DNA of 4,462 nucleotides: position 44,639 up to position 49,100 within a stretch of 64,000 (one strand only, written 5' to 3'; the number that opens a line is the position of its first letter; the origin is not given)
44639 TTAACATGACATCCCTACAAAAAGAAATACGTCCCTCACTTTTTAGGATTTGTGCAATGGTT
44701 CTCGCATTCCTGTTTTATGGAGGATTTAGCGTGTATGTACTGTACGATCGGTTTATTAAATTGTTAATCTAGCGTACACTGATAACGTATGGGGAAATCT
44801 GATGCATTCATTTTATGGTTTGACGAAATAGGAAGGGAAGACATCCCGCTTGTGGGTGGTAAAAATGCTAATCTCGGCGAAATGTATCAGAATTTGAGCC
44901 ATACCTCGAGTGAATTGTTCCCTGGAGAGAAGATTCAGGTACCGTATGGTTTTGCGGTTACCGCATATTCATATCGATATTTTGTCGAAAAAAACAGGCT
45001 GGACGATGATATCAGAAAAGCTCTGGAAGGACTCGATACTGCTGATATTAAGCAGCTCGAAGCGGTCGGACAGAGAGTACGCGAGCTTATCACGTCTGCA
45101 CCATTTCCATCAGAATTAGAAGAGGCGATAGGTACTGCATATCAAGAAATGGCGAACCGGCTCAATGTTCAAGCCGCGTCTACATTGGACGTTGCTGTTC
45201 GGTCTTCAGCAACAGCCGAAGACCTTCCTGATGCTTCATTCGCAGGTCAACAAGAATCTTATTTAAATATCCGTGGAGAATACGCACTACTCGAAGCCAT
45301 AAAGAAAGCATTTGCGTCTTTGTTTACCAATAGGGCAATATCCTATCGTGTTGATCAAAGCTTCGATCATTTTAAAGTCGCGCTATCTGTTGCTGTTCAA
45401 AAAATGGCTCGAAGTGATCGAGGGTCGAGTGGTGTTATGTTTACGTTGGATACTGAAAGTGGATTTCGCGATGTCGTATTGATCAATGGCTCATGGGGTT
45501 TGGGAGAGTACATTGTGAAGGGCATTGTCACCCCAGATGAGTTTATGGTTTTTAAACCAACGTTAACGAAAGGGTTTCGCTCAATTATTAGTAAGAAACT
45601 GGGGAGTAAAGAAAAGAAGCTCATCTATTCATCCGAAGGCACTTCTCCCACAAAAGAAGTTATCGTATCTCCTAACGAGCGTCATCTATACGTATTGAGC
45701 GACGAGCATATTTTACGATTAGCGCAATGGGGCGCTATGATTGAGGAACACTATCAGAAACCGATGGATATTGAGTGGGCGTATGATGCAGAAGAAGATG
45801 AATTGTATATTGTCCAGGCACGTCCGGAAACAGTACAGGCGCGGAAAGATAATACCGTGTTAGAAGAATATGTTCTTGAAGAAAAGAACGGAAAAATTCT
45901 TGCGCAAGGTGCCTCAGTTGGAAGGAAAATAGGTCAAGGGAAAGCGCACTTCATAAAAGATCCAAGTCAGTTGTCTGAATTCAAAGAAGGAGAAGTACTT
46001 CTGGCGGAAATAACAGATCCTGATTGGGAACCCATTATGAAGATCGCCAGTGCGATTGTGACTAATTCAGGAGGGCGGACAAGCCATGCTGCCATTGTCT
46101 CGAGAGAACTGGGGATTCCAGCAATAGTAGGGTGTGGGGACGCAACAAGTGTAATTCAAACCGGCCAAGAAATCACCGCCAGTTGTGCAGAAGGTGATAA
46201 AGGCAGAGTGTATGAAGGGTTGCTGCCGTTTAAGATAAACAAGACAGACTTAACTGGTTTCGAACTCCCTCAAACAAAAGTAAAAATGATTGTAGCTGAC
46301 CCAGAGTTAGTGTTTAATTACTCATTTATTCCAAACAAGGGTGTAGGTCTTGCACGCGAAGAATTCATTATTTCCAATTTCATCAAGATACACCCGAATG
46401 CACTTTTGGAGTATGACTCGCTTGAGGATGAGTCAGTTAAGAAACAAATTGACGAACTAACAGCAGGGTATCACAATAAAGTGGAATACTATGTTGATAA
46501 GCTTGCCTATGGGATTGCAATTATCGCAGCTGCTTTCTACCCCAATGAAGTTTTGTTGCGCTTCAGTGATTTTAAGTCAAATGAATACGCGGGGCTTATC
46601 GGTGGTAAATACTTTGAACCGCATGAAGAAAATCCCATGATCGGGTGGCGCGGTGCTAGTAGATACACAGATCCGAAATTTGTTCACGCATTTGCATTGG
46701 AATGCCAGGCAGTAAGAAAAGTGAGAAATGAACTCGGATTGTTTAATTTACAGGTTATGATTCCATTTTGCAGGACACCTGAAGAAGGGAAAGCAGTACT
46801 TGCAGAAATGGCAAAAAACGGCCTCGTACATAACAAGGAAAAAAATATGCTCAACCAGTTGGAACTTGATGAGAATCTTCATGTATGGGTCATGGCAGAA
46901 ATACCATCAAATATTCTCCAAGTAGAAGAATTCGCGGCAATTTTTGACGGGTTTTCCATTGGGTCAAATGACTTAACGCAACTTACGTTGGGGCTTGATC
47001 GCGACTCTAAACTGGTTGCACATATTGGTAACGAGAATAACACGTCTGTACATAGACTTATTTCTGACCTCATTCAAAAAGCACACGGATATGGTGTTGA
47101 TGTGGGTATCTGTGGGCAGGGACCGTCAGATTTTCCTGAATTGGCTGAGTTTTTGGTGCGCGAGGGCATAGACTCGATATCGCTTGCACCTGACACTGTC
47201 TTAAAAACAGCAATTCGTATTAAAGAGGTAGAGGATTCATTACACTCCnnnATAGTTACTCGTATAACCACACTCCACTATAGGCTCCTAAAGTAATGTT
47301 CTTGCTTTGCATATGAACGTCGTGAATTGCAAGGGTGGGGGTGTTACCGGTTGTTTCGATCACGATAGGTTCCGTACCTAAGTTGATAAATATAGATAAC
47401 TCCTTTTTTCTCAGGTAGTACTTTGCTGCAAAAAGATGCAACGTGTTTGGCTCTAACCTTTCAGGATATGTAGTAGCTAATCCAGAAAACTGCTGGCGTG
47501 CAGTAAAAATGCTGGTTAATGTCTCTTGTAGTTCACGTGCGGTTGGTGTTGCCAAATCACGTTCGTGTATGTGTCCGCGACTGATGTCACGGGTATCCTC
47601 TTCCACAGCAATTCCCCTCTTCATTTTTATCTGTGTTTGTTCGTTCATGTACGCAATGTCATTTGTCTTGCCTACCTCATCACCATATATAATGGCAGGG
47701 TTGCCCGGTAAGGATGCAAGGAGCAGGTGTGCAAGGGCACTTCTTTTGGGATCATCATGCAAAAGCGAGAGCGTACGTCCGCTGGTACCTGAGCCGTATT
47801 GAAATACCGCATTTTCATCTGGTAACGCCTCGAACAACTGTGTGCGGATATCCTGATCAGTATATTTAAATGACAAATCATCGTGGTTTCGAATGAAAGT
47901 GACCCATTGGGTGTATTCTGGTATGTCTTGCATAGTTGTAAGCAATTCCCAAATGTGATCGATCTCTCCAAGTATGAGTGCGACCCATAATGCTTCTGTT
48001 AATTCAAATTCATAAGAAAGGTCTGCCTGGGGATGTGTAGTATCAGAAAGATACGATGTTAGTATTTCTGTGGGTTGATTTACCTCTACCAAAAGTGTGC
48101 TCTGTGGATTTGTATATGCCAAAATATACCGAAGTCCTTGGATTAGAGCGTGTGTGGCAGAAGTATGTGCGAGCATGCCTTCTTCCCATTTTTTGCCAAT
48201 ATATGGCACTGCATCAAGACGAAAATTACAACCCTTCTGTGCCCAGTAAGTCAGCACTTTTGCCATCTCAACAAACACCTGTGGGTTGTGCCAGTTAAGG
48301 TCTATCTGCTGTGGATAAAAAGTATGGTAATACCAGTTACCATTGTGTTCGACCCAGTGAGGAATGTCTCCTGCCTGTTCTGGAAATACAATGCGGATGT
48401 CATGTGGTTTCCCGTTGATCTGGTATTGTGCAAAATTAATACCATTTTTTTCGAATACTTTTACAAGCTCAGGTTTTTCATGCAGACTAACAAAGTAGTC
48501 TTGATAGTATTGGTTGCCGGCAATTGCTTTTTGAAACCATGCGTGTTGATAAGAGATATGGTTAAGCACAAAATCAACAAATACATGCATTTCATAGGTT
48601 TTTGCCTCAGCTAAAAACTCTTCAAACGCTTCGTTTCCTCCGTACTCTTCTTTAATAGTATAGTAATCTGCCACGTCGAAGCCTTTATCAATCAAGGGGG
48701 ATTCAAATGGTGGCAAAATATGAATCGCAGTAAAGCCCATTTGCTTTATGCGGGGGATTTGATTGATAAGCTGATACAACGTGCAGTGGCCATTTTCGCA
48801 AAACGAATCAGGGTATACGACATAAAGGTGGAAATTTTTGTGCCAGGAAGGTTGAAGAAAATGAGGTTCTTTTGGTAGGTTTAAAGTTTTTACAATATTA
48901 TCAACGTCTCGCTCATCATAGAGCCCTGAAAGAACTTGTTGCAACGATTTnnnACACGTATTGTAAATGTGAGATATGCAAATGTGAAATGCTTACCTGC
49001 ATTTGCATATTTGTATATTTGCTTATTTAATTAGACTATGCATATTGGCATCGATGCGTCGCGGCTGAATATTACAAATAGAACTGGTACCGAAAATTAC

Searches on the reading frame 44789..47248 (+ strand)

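Call 94: search_protein_families(library=pfam, proteins=[window:44789-47248:+], max_evalue=0.001)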
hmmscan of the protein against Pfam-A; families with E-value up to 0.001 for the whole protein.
window:44789-47248:+ (820 aa): 3 families
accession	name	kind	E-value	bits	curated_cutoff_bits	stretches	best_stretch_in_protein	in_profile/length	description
PF01326.24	PPDK_N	-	1.1e-121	406.6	27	1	20-358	2-320/328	Pyruvate phosphate dikinase, AMP/ATP-binding domain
PF02896.24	PEP-utilizers_C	-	4.8e-53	180.7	22.8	1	495-814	19-291/293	PEP-utilising enzyme, PEP-binding domain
PF00391.29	PEP-utilizers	-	1.2e-25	89.3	23.1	1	398-469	1-72/72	PEP-utilising enzyme, mobile domain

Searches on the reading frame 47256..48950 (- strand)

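Call 94: search_protein_families(library=pfam, proteins=[window:47256-48950:-], max_evalue=0.001)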
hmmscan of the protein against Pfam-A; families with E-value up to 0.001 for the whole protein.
window:47256-48950:- (564 aa): 1 family
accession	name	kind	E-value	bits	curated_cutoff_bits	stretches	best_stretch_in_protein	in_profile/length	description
PF00128.31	Alpha-amylase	-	1.7e-51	176.3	22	1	45-458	2-385/446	Alpha amylase, catalytic domain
